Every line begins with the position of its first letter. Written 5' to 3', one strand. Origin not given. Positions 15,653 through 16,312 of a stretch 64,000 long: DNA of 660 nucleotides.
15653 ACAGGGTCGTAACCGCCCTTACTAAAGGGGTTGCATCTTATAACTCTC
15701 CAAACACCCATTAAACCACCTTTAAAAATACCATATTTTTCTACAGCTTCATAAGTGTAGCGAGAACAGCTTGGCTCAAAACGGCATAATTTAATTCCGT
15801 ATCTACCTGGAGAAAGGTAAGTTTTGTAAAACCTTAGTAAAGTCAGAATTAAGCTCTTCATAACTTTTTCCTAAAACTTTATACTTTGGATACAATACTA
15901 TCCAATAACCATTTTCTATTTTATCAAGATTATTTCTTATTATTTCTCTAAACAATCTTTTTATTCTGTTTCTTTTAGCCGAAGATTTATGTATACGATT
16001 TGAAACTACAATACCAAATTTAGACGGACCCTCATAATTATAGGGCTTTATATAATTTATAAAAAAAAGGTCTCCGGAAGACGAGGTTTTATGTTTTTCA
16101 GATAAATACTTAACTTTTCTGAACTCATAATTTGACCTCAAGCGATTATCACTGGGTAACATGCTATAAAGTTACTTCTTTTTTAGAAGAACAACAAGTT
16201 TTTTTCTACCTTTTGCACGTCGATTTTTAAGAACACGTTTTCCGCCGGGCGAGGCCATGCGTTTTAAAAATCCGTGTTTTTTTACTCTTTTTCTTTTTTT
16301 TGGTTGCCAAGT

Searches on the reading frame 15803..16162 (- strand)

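Call 10: search_protein_families(library=pfam, proteins=[window:15803-16162:-], max_evalue=0.01)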
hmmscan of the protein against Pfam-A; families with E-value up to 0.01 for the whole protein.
window:15803-16162:- (119 aa): 1 family
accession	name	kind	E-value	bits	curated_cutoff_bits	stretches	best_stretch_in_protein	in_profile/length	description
PF00825.24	Ribonuclease_P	-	1.1e-20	74.1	22.3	1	2-115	1-108/109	Ribonuclease P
